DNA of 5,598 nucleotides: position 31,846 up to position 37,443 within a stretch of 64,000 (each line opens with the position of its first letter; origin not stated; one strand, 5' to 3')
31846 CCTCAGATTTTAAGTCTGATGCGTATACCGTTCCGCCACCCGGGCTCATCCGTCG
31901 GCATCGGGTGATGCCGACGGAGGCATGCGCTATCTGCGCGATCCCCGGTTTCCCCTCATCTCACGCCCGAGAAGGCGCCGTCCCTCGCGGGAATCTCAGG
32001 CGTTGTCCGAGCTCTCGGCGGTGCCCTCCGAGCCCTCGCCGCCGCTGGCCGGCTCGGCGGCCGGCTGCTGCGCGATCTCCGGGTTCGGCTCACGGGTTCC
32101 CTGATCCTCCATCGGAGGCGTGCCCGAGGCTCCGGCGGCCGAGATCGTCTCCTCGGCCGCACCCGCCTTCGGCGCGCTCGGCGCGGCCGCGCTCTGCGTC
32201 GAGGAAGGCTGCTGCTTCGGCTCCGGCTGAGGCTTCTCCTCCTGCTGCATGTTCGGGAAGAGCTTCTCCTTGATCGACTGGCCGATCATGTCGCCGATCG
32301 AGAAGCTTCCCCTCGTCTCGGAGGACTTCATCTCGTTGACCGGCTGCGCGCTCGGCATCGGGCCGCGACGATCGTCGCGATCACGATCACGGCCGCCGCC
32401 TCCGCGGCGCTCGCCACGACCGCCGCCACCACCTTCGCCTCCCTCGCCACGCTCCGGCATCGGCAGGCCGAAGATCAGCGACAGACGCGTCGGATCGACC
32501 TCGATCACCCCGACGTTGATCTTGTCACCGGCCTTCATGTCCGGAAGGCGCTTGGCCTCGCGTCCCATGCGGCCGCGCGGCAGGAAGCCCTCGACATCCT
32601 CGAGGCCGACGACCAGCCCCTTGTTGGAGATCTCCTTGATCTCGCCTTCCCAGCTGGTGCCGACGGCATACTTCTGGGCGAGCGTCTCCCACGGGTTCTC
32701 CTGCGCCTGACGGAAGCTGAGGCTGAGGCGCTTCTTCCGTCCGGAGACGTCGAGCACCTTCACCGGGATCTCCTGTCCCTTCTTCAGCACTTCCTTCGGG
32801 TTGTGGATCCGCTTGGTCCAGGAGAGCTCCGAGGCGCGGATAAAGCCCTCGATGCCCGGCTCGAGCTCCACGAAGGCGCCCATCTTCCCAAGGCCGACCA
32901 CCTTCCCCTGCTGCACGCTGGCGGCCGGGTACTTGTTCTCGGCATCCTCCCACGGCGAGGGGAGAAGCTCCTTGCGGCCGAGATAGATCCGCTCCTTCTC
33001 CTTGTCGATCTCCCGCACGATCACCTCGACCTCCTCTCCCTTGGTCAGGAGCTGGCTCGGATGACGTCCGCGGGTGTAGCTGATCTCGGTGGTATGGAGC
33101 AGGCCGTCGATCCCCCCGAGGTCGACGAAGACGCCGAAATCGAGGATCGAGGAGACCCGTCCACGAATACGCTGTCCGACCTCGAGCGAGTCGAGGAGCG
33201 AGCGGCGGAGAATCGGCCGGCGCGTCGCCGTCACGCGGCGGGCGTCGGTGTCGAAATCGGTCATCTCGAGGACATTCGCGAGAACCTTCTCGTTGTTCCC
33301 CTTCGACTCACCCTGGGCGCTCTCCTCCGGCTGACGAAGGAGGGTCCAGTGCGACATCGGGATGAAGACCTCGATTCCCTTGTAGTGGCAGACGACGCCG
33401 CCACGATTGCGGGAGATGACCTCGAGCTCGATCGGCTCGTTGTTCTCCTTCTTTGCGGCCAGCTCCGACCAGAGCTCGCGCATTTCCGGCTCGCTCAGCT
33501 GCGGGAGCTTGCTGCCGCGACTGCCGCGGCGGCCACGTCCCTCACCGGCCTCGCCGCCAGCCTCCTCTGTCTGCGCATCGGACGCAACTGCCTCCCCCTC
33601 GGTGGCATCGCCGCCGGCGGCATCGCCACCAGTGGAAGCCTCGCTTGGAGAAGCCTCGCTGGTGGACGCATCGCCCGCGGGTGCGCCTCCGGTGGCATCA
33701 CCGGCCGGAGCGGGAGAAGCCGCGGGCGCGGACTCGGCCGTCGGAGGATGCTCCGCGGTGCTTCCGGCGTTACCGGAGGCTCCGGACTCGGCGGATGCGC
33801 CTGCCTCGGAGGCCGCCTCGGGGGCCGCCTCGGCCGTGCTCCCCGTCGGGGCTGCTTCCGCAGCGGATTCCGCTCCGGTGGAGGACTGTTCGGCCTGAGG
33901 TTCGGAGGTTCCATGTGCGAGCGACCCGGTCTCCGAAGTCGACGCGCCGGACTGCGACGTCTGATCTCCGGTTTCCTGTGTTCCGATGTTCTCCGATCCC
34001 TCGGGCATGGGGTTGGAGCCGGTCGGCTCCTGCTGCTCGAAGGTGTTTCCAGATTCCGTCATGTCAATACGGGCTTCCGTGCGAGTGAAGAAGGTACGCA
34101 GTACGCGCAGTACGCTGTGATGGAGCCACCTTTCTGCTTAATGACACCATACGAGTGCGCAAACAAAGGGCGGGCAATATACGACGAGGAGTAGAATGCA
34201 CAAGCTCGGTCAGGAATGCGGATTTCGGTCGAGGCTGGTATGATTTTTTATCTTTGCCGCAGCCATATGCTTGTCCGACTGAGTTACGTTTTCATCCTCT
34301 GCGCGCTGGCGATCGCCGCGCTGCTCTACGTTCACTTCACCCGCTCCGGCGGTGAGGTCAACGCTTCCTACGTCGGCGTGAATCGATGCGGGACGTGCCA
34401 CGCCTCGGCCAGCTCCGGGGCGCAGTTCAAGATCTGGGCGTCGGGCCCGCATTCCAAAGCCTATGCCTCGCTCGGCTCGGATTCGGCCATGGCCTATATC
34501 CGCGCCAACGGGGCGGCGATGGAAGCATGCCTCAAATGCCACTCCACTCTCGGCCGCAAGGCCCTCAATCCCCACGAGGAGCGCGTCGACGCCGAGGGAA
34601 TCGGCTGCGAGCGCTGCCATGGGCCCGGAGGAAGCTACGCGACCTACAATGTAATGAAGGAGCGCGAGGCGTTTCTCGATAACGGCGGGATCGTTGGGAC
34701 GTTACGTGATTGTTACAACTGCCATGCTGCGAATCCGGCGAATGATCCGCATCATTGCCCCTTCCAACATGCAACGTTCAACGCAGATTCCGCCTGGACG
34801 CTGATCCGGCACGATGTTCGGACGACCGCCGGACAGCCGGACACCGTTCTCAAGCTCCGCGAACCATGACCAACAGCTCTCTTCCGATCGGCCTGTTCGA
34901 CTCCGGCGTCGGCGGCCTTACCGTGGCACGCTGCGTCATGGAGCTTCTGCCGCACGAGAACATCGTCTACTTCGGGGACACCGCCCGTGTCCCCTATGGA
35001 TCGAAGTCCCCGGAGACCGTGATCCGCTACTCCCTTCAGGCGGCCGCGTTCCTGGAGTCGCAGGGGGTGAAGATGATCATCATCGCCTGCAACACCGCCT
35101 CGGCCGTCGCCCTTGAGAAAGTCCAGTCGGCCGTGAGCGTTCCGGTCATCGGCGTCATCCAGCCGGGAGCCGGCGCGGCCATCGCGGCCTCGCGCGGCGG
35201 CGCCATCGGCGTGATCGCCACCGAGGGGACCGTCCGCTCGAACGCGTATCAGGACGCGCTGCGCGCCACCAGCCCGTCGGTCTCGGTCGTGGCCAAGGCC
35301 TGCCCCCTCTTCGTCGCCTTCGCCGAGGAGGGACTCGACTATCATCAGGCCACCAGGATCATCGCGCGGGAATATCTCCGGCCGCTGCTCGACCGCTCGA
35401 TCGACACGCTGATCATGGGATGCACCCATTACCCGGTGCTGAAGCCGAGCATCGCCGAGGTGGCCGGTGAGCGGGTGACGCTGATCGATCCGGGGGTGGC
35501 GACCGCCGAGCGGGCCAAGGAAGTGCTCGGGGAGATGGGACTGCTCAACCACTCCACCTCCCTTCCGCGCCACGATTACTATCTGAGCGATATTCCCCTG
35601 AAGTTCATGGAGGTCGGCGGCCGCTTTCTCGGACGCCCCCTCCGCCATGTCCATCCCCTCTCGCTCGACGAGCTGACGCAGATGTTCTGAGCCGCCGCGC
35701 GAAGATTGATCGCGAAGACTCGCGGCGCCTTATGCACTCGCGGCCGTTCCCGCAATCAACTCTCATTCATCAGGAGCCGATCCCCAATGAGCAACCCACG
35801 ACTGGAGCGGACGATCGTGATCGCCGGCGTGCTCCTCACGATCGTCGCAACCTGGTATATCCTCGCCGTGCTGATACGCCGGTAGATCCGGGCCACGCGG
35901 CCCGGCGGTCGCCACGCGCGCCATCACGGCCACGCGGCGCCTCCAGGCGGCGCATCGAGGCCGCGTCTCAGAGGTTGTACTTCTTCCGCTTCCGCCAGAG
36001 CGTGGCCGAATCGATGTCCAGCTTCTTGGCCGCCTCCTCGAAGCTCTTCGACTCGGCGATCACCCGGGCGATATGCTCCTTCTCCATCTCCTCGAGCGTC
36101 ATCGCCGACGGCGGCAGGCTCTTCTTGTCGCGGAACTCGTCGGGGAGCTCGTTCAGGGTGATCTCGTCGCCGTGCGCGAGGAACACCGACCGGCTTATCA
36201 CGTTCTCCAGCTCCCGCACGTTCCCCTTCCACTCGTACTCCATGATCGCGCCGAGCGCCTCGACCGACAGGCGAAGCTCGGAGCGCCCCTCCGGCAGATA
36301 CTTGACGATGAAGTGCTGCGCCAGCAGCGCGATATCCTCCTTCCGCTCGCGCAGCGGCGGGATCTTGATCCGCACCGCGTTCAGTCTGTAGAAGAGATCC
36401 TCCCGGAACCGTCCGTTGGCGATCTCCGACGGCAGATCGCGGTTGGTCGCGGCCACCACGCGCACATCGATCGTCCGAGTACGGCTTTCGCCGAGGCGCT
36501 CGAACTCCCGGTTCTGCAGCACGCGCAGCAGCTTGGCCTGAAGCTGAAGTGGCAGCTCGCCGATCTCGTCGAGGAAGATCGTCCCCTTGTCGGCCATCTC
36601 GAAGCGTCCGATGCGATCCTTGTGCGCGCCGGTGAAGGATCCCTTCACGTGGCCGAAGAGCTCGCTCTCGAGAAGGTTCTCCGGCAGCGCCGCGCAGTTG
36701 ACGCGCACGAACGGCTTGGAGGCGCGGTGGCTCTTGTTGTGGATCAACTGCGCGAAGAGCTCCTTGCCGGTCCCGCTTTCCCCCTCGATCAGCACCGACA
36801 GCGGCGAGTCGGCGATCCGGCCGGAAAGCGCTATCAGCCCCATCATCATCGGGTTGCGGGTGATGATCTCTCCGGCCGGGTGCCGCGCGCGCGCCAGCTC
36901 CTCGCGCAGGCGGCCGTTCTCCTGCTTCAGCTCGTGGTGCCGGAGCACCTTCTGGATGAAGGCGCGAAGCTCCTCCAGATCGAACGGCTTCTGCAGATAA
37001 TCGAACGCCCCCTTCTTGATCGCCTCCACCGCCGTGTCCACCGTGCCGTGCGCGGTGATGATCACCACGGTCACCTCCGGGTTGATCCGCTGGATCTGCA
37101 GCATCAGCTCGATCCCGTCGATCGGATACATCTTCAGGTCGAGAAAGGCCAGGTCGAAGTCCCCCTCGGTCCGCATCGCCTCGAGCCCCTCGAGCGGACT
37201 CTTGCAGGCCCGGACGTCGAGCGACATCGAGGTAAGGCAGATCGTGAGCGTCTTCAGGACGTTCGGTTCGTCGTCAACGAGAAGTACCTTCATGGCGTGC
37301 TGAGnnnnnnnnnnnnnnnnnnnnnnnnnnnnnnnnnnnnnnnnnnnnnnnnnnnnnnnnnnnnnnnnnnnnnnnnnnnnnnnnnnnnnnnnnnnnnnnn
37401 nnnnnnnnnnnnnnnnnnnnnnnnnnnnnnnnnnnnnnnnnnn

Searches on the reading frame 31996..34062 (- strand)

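Call 44: search_protein_families(library=pfam, proteins=[window:31996-34062:-], max_evalue=0.001)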
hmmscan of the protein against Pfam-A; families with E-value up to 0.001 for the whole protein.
window:31996-34062:- (688 aa): 2 families
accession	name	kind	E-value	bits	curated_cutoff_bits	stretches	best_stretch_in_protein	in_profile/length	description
PF00575.29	S1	-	5.1e-48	161.8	22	3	382-450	6-73/74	S1 RNA binding domain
PF23459.1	S1_RRP5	-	3.7e-12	47.1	27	1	383-450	6-72/72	RRP5 S1 domain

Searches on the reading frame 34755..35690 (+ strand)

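Call 82: search_protein_families(library=pfam, proteins=[window:34755-35690:+], max_evalue=0.0001)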
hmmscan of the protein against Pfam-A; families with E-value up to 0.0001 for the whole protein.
window:34755-35690:+ (311 aa): 1 family
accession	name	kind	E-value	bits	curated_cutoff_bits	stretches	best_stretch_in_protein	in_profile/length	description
PF01177.27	Asp_Glu_race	-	5.7e-26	92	31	1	59-254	18-211/211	Asp/Glu/Hydantoin racemase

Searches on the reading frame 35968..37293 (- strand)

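Call 82: search_protein_families(library=pfam, proteins=[window:35968-37293:-], max_evalue=0.0001)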
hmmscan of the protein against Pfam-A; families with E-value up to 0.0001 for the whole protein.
window:35968-37293:- (441 aa): 7 families
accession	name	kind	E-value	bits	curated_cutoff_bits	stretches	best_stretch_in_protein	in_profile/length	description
PF00158.32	Sigma54_activat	-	3.5e-73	245.3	20.2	1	143-309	1-167/168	Sigma-54 interaction domain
PF00072.30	Response_reg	-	5.8e-27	94.5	30.2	1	3-113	1-110/111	Response regulator receiver domain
PF25601.1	AAA_lid_14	-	6.7e-25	87.2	27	1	315-392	1-79/87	AAA+ ATPase lid domain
PF14532.12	Sigma54_activ_2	-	1.2e-21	77.9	25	1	160-314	17-138/138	Sigma-54 interaction domain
PF07728.20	AAA_5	-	5.4e-08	33.4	22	1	167-285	2-123/139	AAA domain (dynein-related subfamily)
PF02954.25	HTH_8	-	3.4e-07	30.3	22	1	399-439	1-42/42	Bacterial regulatory protein, Fis family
PF00004.35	AAA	-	9.1e-07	29.8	21.2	1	167-300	1-127/131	ATPase family associated with various cellular activities (AAA)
